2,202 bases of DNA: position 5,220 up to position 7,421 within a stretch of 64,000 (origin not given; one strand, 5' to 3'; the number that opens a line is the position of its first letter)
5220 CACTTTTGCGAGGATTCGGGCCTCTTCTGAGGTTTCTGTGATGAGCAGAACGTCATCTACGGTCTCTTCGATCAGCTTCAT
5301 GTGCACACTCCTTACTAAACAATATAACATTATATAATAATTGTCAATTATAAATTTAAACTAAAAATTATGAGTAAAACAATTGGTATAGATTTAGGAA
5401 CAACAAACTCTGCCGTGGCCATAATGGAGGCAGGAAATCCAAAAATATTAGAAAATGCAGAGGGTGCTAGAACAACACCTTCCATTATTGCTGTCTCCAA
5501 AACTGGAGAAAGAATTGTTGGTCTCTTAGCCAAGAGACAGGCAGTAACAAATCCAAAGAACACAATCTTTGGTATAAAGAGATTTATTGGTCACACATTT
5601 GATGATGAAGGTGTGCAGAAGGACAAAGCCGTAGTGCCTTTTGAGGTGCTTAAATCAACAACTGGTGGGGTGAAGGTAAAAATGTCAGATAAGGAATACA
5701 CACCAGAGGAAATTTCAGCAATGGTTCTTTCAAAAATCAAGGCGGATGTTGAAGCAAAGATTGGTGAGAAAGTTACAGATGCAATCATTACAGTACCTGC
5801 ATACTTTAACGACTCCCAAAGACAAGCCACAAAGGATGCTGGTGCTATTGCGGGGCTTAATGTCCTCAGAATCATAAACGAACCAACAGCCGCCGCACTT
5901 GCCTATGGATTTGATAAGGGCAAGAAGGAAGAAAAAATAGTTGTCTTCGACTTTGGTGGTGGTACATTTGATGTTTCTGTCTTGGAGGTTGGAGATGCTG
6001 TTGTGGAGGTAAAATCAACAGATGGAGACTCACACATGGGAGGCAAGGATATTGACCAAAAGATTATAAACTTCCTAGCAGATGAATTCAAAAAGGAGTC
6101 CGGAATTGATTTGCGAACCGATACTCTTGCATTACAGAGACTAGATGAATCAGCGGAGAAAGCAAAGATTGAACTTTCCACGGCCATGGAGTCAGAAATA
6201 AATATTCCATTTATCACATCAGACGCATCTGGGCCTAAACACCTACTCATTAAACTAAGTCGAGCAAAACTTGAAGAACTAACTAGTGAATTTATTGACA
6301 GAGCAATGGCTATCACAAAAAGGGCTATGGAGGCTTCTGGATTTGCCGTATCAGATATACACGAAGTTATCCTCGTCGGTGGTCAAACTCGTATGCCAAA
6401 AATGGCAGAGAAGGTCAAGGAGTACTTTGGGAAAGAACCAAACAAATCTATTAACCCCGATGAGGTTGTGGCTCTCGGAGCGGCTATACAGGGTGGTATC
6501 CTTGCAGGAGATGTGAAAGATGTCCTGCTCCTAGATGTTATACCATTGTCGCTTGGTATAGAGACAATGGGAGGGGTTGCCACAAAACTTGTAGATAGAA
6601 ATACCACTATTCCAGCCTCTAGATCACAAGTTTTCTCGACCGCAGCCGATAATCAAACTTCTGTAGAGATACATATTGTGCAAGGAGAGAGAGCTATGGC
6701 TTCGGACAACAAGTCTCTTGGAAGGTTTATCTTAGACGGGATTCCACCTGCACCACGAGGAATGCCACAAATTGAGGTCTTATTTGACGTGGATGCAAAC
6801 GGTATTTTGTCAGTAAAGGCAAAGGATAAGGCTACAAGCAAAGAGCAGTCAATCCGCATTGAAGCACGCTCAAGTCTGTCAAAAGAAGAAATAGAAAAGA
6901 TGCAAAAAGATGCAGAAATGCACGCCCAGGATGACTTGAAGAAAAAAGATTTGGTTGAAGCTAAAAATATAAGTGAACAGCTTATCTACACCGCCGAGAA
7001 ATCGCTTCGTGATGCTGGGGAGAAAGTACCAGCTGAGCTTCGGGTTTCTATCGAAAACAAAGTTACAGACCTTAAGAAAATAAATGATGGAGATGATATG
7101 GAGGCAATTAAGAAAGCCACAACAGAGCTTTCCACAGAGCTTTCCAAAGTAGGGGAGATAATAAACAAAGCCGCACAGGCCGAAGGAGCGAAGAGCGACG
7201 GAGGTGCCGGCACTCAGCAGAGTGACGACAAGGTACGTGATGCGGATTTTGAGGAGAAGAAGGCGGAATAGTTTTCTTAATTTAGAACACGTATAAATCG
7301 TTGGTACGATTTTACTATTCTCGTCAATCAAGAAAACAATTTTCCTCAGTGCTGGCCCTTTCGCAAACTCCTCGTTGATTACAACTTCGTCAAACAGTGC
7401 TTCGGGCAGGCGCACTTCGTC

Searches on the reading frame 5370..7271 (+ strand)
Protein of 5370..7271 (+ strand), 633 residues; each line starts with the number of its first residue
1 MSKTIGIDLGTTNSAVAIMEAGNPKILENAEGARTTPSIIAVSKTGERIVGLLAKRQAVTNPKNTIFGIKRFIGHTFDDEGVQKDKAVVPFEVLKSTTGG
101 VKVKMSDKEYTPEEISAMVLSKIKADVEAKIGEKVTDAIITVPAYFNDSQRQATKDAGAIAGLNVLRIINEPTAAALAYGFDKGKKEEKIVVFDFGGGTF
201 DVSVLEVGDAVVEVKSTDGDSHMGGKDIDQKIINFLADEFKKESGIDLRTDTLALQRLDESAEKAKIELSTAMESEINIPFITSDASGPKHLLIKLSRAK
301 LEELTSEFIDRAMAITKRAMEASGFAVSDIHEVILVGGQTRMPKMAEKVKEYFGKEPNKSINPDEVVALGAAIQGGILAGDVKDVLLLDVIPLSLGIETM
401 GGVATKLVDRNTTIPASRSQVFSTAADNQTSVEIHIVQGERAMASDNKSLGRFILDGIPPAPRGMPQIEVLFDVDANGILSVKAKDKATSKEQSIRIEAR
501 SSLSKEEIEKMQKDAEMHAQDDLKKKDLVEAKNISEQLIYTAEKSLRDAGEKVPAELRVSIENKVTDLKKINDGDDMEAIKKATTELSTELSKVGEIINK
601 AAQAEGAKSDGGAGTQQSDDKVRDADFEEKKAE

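Call 76: search_protein_families(library=pfam, proteins=[window:5370-7271:+], max_evalue=0.001)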
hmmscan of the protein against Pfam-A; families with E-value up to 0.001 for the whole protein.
window:5370-7271:+ (633 aa): 2 families
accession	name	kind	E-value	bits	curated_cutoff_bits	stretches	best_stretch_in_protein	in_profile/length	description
PF00012.26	HSP70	-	1.8e-246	819.5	20.6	1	5-597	2-596/599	Hsp70 protein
PF06723.19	MreB_Mbl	-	9.6e-15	54.7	27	1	119-372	77-316/327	MreB/Mbl protein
